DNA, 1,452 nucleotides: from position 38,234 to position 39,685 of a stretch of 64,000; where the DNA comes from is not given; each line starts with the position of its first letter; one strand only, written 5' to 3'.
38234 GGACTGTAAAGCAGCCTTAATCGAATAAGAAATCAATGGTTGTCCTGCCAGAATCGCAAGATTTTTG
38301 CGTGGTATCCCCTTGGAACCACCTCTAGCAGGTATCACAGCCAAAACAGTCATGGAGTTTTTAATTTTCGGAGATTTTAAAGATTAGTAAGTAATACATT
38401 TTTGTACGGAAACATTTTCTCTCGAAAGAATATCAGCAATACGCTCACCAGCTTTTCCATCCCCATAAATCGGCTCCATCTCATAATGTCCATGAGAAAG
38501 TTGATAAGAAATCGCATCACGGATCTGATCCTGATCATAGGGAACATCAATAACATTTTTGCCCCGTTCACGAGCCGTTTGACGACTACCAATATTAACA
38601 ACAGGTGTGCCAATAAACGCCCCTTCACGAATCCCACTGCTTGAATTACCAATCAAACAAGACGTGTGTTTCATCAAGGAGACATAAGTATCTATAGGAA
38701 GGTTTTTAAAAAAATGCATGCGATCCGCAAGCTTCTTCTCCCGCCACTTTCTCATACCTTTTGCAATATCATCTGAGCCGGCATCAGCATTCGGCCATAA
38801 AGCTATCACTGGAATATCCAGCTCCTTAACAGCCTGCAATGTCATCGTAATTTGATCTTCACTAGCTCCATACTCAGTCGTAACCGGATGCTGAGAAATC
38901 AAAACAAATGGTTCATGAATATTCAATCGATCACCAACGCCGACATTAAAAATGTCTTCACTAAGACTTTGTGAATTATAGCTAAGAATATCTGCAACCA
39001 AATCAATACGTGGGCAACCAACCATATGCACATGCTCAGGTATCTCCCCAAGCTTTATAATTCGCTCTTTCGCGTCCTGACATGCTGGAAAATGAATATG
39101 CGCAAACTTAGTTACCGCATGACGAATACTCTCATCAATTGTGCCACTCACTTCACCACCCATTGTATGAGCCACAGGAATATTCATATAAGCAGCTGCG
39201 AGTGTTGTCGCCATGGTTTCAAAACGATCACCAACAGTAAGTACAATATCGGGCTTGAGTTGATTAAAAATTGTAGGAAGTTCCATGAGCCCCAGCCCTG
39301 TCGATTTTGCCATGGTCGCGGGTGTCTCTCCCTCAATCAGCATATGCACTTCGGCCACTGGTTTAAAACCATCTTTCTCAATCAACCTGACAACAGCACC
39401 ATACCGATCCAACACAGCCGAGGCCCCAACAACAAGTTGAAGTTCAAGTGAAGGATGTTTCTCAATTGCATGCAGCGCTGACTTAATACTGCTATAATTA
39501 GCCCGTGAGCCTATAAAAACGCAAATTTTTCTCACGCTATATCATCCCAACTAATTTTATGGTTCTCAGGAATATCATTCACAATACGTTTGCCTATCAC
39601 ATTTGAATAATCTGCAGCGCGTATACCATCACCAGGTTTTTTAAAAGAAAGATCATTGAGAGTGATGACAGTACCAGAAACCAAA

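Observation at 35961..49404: Eleven-gene nonulosonic-acid glycan cluster with amidotransferase and three unrelated methyltransferases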

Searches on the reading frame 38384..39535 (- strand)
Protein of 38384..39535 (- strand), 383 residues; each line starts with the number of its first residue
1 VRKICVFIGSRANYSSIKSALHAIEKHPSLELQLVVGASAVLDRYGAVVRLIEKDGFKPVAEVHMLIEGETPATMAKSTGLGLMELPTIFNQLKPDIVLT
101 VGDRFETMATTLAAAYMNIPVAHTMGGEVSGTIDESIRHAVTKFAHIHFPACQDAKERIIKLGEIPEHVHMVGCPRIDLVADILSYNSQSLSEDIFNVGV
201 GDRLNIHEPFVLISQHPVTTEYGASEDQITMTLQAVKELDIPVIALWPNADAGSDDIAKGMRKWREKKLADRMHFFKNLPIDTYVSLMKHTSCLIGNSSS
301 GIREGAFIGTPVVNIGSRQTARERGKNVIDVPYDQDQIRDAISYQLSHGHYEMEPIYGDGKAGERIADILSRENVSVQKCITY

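Call 5: search_protein_families(library=pfam, proteins=[window:38384-39535:-], max_evalue=0.01)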
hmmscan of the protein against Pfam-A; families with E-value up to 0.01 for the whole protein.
window:38384-39535:- (383 aa): 1 family
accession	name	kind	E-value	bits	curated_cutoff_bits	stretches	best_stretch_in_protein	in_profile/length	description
PF02350.25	Epimerase_2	-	9.6e-75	252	30.6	1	23-370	2-346/347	UDP-N-acetylglucosamine 2-epimerase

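Call 6: search_protein_families(library=ncbifam, proteins=[window:38384-39535:-], max_evalue=0.01)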
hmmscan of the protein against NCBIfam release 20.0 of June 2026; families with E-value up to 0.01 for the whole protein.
window:38384-39535:- (383 aa): 2 families
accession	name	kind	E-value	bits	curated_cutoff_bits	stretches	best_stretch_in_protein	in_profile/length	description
TIGR03568.1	NeuC_NnaA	equivalog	2.1e-125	418.4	235.9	1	2-370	1-365/365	UDP-N-acetylglucosamine 2-epimerase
TIGR00236.1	wecB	equivalog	6.2e-22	78.2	210.15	1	3-372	2-364/366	non-hydrolyzing UDP-N-acetylglucosamine 2-epimerase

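Call 40: search_solved_structures(query=window:38384-39535:-, max_evalue=0.00001)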
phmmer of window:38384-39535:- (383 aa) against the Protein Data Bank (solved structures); distinct sequences matched with E-value up to 0.00001: 20.
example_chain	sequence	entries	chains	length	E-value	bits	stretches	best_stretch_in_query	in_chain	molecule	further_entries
4zht_A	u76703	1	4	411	4e-78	266.1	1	3-371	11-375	Bifunctional UDP-N-acetylglucosamine 2-epimerase/N-acetylmannosamine kinase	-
5xvs_A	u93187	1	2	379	7.3e-68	232.3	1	1-371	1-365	GDP/UDP-N,N'-diacetylbacillosamine 2-epimerase (Hydrolyzing)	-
5zlr_A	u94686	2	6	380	7.3e-68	232.3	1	1-371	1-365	GDP/UDP-N,N'-diacetylbacillosamine 2-epimerase (Hydrolyzing)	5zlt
8sxy_A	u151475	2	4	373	7.6e-12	48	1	61-374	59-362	UDP-2,3-diacetamido-2,3-dideoxy-glucuronic acid-2-epimerase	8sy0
8sxv_A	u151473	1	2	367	9.1e-12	47.7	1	61-373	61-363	UDP-2,3-diacetamido-2,3-dideoxy-glucuronic acid-2-epimerase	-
4fkz_A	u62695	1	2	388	2.9e-11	46.1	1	6-180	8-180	UDP-N-acetylglucosamine 2-epimerase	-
1o6c_A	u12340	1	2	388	2.9e-11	46.1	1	6-180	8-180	UDP-N-acetylglucosamine 2-epimerase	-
3dzc_A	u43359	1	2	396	3.3e-11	45.9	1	59-371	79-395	UDP-N-acetylglucosamine 2-epimerase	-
8sy9_A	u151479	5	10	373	3.8e-11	45.7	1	61-374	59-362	UDP-2,3-diacetamido-2,3-dideoxy-glucuronic acid-2-epimerase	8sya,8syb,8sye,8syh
8sxw_A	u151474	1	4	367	4.5e-11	45.4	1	61-373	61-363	UDP-2,3-diacetamido-2,3-dideoxy-glucuronic acid-2-epimerase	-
8syd_A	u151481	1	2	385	5.1e-11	45.3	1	61-373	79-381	UDP-2,3-diacetamido-2,3-dideoxy-glucuronic acid-2-epimerase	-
1vgv_A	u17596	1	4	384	6.2e-11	45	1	3-377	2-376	UDP-N-acetylglucosamine 2-epimerase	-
1f6d_A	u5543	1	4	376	8.9e-11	44.5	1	3-376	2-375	UDP-N-ACETYLGLUCOSAMINE 2-EPIMERASE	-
5enz_A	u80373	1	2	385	1.2e-10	44.1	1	1-367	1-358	UDP-GlcNAc 2-epimerase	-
5dld_A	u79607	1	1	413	1.4e-10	43.9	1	1-184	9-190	UDP-N-Acetylglucosamine 2-epimerase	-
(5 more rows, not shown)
